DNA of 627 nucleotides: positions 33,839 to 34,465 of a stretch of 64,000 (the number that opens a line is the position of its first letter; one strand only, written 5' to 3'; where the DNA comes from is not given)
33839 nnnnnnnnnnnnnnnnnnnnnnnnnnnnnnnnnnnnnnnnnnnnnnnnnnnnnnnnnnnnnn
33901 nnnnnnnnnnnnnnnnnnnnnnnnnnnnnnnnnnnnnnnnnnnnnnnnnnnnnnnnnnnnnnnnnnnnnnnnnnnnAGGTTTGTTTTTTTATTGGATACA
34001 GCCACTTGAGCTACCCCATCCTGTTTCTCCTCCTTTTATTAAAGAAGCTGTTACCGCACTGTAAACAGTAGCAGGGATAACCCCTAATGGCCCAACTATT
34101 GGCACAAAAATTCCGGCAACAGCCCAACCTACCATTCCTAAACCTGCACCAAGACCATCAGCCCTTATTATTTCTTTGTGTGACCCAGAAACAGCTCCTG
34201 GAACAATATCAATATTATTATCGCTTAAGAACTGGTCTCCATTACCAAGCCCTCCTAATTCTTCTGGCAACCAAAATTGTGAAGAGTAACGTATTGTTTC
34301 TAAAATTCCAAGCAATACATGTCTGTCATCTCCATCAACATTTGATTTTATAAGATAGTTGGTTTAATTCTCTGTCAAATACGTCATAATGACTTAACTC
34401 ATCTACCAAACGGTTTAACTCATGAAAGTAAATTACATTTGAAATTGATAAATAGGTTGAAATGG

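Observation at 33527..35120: Orphan 4-gene module (XRE regulator / palindrome / lipoprotein / Gly-rich hydrophobic protein / 4-TM protein) inserted between dxs and the accC lipid-synthesis cluster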

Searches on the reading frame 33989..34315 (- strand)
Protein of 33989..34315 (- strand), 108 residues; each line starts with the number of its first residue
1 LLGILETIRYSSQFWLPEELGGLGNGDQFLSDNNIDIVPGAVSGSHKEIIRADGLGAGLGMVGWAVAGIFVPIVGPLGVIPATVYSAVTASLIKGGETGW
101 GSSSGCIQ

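Call 3: search_protein_families(library=pfam, proteins=[window:33989-34315:-], max_evalue=1)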
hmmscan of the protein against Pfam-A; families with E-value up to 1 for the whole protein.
window:33989-34315:- (108 aa): 2 families
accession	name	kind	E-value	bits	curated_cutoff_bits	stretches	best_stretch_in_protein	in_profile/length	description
PF11123.14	DNA_Packaging_2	-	0.39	11.3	27.5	1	28-42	37-51/79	DNA packaging protein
PF05642.16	Sporozoite_P67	-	0.82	8.1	28.9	1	42-104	170-231/727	Sporozoite P67 surface antigen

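Call 4: search_protein_families(library=ncbifam, proteins=[window:33989-34315:-], max_evalue=1)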
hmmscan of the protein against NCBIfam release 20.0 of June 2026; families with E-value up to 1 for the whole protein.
window:33989-34315:- (108 aa): 0 families

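Call 6: find_homologous_proteins(query=window:33989-34315:-, max_evalue=0.01)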
Query window:33989-34315:- (108 aa): 1 proteins with E <= 0.01 among 23 candidates.
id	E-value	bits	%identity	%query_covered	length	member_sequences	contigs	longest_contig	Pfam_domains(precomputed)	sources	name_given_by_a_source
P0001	2.0e-63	230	100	100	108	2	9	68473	-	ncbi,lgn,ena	-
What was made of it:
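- Tried and rejected: Word-indexed homology search with the 108-aa ORF found only the query itself (call 6).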

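Call 9: find_encoding_contigs(protein=P0001, flank=10000, max_places=10)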
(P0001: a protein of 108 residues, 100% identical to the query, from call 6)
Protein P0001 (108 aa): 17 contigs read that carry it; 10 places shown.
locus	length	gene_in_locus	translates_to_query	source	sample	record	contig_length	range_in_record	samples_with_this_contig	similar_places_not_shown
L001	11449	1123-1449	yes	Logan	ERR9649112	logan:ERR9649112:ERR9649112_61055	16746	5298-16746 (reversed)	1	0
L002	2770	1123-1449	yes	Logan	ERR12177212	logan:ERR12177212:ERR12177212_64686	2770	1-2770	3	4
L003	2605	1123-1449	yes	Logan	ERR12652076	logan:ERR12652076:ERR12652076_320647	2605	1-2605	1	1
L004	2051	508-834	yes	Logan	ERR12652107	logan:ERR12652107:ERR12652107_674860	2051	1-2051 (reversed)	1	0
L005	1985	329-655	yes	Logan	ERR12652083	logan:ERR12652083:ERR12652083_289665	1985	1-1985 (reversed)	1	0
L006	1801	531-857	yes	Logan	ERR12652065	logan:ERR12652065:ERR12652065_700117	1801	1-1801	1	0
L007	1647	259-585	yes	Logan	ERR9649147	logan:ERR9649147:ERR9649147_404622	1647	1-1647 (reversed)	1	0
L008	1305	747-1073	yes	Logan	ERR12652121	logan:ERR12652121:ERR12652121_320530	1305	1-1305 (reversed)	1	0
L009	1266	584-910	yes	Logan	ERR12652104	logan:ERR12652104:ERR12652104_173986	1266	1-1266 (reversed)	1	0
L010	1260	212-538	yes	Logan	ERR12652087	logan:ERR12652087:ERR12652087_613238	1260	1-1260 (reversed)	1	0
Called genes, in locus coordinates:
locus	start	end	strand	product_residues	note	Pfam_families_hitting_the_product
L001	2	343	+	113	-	?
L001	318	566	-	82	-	-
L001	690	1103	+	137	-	-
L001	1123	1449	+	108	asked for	-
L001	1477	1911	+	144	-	-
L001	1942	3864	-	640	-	PF13292:DXP_synthase_N, PF00676:E1_dh (faint), PF02779:Transket_pyr, PF02780:Transketolase_C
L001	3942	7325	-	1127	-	PF00873:ACR_tran, PF03176:MMPL (faint)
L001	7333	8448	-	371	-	PF25994:HH_AprE (faint), PF25919:BSH_CusB (faint), PF25917:BSH_RND (weak), PF25973:BSH_CzcB (weak), PF25893:HH_CzcB, PF25954:Beta-barrel_RND_2 (weak), PF25967:RND-MFP_C (weak), PF25989:YknX_C, +1 more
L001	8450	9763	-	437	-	PF02321:OEP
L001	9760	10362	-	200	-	PF00440:TetR_N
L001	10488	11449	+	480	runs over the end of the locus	PF01336:tRNA_anti-codon, PF00152:tRNA-synt_2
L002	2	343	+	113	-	?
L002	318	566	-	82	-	-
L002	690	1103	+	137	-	-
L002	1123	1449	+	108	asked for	-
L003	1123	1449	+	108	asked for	-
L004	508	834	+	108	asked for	-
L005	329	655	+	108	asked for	-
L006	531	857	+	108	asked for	-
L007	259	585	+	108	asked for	-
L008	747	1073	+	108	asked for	-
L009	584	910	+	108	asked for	-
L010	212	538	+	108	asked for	-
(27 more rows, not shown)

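Call 16: search_protein_representatives(protein=window:33989-34315:-)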
Query: 108 residues. Proteins with E-value up to 0.001 (for the whole library): 18; up to 1e-10: 1; up to 1e-30: 0. The best 18 are listed.
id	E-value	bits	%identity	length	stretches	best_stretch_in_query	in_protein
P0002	3.2e-25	104.8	54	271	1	2-106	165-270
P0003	6.5e-07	45.8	39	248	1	5-91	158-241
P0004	7.2e-07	45.6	44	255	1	4-91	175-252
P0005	1.5e-06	44.6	44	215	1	4-93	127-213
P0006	1.7e-06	44.4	37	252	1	4-93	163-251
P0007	3.0e-06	43.6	36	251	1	5-91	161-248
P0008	1.2e-05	41.6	40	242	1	5-92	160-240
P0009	1.3e-05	41.6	40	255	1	4-93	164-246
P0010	3.1e-05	40.3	35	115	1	3-93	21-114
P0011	5.2e-05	39.6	39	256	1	4-79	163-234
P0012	5.3e-05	39.6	35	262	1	4-89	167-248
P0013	9.3e-05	38.8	43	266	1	2-85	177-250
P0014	1.2e-04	38.5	37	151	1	5-90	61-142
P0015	1.3e-04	38.3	39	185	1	7-94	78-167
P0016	1.7e-04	37.9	44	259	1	5-81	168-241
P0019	9.2e-04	35.6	31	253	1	7-90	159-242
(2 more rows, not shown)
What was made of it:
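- The distribution is extremely patchy, with 18 clusters found (call 16).
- Tried and rejected: The exhaustive phmmer search was what revealed the family (call 16).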

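Call 19: search_protein_families(library=pfam, proteins=[P0002, P0003, P0004, P0006, P0007, P0009, P0011, P0013, P0016, P0019], max_evalue=0.1)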
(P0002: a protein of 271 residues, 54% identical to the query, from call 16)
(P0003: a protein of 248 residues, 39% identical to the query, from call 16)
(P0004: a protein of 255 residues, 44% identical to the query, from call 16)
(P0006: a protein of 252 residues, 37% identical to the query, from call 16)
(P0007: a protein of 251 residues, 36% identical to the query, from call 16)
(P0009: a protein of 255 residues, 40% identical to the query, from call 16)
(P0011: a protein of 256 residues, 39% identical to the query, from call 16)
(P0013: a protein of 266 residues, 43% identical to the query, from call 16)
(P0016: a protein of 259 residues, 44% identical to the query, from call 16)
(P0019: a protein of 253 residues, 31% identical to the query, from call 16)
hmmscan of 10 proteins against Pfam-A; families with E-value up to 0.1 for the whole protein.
P0002 (271 aa): 1 family
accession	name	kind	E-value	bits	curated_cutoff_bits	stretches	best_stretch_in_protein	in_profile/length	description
PF16779.11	DMP12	-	0.00059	20.2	27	0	96-138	5-47/115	DNA-mimic protein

P0003 (248 aa): 1 family
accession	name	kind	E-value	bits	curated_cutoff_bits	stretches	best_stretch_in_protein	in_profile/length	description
PF00232.24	Glyco_hydro_1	-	0.057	12.3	22.6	1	35-162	212-341/453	Glycosyl hydrolase family 1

P0004 (255 aa): 1 family
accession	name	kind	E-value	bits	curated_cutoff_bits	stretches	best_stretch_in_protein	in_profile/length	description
PF23326.1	UBL_UBAC1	-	0.035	14.4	27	0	83-128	6-49/109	UBAC1 UBL-like domain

P0006 (252 aa): 0 families

P0007 (251 aa): 0 families

P0009 (255 aa): 0 families

P0011 (256 aa): 0 families

P0013 (266 aa): 0 families

P0016 (259 aa): 0 families

P0019 (253 aa): 0 families
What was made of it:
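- On Pore-forming colicins (Pfam Colicin, PF01024): No Pfam hit (calls 3, 19).
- On SlyB/Pcp Gly-zipper lipoproteins (Pfam Gly-zipper families): No such family reached E<=1 for the window ORFs or E<=0.1 for 10 full-length homologues (calls 3, 19).
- Closest known: SlyB/Pcp-type glycine-zipper outer-membrane lipoproteins. Different: There is no match to the Pfam Gly-zipper models (calls 3, 19).
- There is no match to the Pfam Gly-zipper families (calls 3, 19).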

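Call 20: search_protein_families(library=ncbifam, proteins=[P0002, P0003, P0004, P0006, P0007, P0009, P0011, P0013, P0016, P0019], max_evalue=0.1)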
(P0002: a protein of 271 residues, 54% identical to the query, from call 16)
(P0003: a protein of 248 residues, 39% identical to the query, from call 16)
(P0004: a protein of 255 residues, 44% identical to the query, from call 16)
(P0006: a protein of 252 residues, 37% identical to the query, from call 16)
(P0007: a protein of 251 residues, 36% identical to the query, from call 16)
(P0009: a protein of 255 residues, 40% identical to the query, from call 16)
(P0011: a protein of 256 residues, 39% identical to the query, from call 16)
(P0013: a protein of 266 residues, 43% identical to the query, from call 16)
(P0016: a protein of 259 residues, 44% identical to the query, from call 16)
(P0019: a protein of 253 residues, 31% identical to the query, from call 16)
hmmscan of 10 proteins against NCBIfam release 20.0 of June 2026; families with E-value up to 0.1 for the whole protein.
P0002 (271 aa): 1 family
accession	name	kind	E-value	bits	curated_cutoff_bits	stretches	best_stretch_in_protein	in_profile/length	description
NF046016.1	LMxysn_1693_fam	subfamily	0.1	12.6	70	0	1-78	1-69/150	LMxysn_1693 family intestinal colonization protein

P0003 (248 aa): 1 family
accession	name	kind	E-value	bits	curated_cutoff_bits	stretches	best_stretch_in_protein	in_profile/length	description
NF033802.1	AimP_fam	subfamily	0.011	16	35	1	1-21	1-21/43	lysogeny pheromone AimP family peptide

P0004 (255 aa): 2 families
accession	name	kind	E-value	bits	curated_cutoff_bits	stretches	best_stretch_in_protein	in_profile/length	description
NF011605.0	PRK15031.1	equivalog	0.017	15.5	215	1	49-87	81-119/126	5-carboxymethyl-2-hydroxymuconate Delta-isomerase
NF033515.1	lipo_6_6_Borrel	equivalog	0.044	13.9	35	0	11-31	5-21/60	Lp6.6 family lipoprotein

P0006 (252 aa): 1 family
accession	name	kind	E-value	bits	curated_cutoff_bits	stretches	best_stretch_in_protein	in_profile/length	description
TIGR03682.1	arCOG04112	equivalog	0.0049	16.1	202.8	1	62-145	183-267/308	diphthamide biosynthesis enzyme Dph2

P0007 (251 aa): 0 families

P0009 (255 aa): 2 families
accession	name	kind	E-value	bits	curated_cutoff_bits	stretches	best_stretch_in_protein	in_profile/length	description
NF006281.0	PRK08452.1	equivalog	0.0093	16.2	117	1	124-170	38-83/124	flagella length regulator FlaG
TIGR03789.1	pdsO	hypoth_equivalog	0.054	13.2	152.2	1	193-246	25-77/243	sortase-associated OmpA-like protein PdsO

P0011 (256 aa): 1 family
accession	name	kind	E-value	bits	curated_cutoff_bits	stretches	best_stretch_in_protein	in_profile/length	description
NF008168.0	PRK10917.2-2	equivalog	0.014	13.6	718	1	22-126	49-157/795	ATP-dependent DNA helicase RecG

P0013 (266 aa): 3 families
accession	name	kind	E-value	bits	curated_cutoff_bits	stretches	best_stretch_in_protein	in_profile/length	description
TIGR01411.1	tatAE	subfamily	0.0063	16.1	53.9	1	4-35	4-34/47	twin-arginine translocase TatA/TatE family subunit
NF050142.1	PG1828_fam_lipo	equivalog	0.02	15.6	50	1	1-34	1-32/59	PG1828 family lipoprotein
NF045604.1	cas_Cas12e_CasX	equivalog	0.027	12.8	200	1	58-176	16-136/886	type V CRISPR RNA-guided endonuclease Cas12e/CasX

P0016 (259 aa): 0 families

P0019 (253 aa): 0 families

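Call 25: find_homologous_proteins(query=A1, max_evalue=0.001)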
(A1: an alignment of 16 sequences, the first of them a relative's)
Query A1 (16 sequences) (271 aa, profile of the alignment): 7 proteins with E <= 0.001 among 6551 candidates.
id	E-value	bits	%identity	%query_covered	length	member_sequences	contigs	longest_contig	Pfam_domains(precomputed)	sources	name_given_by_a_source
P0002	2.4e-81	291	100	100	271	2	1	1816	-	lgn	-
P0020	4.2e-68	248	57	100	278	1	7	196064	-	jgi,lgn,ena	-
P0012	7.6e-68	247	28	56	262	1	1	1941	-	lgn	-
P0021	4.1e-66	241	56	100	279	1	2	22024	-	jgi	jgi:hypothetical protein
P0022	5.6e-63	231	39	77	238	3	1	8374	-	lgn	-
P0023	8.6e-61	224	23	88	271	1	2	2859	-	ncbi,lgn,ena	-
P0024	1.3e-27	115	26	89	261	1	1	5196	-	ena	-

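Call 26: find_encoding_contigs(protein=P0020, flank=6000, max_places=4)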
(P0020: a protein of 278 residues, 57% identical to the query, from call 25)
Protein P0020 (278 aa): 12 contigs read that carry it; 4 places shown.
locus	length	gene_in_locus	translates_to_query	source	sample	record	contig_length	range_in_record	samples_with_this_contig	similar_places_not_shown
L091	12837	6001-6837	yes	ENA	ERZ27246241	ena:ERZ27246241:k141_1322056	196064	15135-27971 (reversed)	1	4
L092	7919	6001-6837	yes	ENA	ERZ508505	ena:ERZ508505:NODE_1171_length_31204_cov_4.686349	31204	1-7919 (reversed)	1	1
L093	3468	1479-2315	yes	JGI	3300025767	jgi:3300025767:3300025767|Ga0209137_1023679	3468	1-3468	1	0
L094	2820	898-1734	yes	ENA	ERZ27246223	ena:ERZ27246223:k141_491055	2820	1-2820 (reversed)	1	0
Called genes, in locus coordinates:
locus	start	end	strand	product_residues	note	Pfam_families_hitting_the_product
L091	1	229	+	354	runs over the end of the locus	PF04166:PdxA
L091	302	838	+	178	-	PF02620:YceD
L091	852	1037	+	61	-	PF01783:Ribosomal_L32p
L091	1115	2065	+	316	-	PF02504:FA_synthesis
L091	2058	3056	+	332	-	PF00108:Thiolase_N, PF08545:ACP_syn_III, PF08541:ACP_syn_III_C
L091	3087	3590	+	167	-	PF00364:Biotin_lipoyl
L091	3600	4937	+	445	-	PF00289:Biotin_carb_N, PF02222:ATP-grasp, PF02786:CPSase_L_D2, PF07478:Dala_Dala_lig_C, PF02785:Biotin_carb_C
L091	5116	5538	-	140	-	PF01541:GIY-YIG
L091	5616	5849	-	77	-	PF13560:HTH_31 (faint)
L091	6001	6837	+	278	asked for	-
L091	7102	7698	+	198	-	-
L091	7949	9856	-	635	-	PF13292:DXP_synthase_N, PF00456:Transketolase_N (faint), PF02779:Transket_pyr, PF02780:Transketolase_C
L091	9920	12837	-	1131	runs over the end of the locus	PF00873:ACR_tran, PF03176:MMPL (weak)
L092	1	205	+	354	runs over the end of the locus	PF04166:PdxA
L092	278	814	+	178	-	PF02620:YceD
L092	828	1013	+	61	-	PF01783:Ribosomal_L32p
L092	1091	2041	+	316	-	PF02504:FA_synthesis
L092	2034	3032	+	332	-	PF00108:Thiolase_N, PF08545:ACP_syn_III, PF08541:ACP_syn_III_C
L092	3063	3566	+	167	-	PF00364:Biotin_lipoyl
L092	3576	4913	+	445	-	PF00289:Biotin_carb_N, PF02222:ATP-grasp, PF02786:CPSase_L_D2, PF07478:Dala_Dala_lig_C, PF02785:Biotin_carb_C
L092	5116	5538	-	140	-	PF01541:GIY-YIG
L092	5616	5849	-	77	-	PF13560:HTH_31 (faint)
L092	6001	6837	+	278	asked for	-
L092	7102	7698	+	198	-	-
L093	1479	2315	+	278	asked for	-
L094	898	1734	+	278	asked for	-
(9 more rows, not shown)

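Call 27: find_encoding_contigs(protein=P0021, flank=6000, max_places=3)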
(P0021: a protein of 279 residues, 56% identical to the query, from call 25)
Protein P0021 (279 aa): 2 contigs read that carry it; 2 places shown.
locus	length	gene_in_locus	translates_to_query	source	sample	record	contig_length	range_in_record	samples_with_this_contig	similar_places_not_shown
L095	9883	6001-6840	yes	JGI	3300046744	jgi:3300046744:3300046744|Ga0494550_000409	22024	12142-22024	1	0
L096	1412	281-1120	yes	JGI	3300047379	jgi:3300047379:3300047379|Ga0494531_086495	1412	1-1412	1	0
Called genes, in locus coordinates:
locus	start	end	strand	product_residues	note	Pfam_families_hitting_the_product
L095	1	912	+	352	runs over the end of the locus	PF04166:PdxA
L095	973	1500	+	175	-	PF02620:YceD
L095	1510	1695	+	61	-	PF01783:Ribosomal_L32p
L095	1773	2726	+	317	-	PF02504:FA_synthesis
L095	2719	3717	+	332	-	PF00108:Thiolase_N (weak), PF08545:ACP_syn_III, PF08541:ACP_syn_III_C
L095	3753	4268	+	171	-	PF00364:Biotin_lipoyl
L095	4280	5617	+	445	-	PF00289:Biotin_carb_N, PF02222:ATP-grasp, PF02786:CPSase_L_D2, PF07478:Dala_Dala_lig_C, PF02785:Biotin_carb_C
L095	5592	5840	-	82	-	-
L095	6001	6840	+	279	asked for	-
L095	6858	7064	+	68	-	-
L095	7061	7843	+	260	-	-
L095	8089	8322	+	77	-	-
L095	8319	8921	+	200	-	-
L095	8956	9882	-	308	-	?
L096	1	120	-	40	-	?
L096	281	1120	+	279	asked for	-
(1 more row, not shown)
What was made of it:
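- Checked: The 26-nt XRE/accC overlap recurs in relative L095 (call 27).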

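Call 28: find_encoding_contigs(protein=P0022, flank=6000, max_places=3)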
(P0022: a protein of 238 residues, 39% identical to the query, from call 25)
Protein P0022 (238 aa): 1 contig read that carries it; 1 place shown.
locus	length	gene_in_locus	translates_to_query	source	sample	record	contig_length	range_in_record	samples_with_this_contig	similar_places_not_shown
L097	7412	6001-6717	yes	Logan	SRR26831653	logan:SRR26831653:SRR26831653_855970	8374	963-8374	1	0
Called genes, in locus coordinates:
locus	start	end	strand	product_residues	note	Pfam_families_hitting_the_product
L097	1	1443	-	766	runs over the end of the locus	PF13620:CarboxypepD_reg, PF13715:CarbopepD_reg_2, PF07715:Plug, PF00593:TonB_dep_Rec_b-barrel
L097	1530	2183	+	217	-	PF01325:Fe_dep_repress, PF02742:Fe_dep_repr_C, PF04023:FeoA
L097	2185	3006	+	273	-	PF02535:Zip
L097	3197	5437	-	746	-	PF07715:Plug, PF00593:TonB_dep_Rec_b-barrel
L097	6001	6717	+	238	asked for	-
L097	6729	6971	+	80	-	-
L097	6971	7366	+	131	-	-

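Call 30: find_encoding_contigs(protein=P0023, flank=6000, max_places=3)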
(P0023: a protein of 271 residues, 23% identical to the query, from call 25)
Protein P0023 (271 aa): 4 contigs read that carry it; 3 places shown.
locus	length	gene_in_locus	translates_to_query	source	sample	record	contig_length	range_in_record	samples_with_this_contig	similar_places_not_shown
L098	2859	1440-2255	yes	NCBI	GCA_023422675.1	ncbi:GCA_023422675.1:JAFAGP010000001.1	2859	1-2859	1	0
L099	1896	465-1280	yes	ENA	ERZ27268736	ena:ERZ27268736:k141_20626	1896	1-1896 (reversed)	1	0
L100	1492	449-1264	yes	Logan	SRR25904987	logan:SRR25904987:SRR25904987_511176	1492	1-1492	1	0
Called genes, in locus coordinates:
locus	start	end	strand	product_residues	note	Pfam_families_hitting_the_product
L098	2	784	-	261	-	?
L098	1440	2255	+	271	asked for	-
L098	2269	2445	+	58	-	-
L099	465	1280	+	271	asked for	-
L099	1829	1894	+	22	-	?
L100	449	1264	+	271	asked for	-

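Call 31: find_encoding_contigs(protein=P0024, flank=6000, max_places=3)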
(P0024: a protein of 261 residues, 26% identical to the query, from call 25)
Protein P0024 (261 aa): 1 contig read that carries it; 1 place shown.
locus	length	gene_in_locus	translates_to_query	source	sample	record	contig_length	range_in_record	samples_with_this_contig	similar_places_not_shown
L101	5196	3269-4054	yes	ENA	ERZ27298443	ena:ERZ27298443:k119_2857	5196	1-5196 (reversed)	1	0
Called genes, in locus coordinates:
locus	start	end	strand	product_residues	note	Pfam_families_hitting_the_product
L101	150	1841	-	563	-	PF01019:G_glu_transpept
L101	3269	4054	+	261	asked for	-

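Call 32: find_encoding_contigs(protein=P0007, flank=6000, max_places=3)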
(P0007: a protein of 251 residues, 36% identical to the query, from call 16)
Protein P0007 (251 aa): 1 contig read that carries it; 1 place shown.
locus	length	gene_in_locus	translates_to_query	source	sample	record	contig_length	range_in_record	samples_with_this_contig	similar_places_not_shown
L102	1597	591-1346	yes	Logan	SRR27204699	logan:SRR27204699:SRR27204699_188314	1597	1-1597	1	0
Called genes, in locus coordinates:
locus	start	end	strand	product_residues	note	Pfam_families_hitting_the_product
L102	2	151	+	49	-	?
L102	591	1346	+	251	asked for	-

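Call 41: predict_structure(alignment_id=A2)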
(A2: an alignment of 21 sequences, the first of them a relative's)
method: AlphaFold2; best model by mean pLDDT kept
length: 278 residues; sequences in the alignment: 21
mean_pLDDT: 81.5   pTM: 0.77
mean pLDDT of the five models: 81.5, 81.4, 80.9, 79.8, 78.6
residues with pLDDT >= 90: 161; 70-90: 43; 50-70: 26; < 50: 48
segments of 3 or more residues with pLDDT < 50: 1-6, 9-11, 14-46, 241-245
pLDDT, mean of each block of 10 residues (from residue 1): 47 49 41 37 49 86 98 95 94 86 87 91 95 98 98 98 94 98 98 95 88 96 94 63 56 93 91 64
secondary structure, 60 per line:
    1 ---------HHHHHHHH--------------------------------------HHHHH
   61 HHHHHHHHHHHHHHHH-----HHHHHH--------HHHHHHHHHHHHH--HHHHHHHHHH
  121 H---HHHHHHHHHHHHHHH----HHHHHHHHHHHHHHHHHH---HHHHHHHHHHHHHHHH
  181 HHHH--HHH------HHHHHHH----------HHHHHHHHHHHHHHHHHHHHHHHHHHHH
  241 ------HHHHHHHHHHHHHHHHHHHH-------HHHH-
elements in order: H10-17 H56-76 H82-87 H96-108 H111-121 H125-139 H144-161 H165-184 H196-202 H213-240 H247-266 H274-277
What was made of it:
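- On Pore-forming colicins (Pfam Colicin, PF01024): The AlphaFold2 model is all-helical with a confident C-terminal hairpin (call 41).
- It is all-helical with a confident C-terminal hairpin, helices 213-240 and 247-266 (call 41). The lipoprotein is predicted to be a compact 225-residue helical domain with a two-helix hairpin, not an extended periplasm-spanning protein (call 41).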
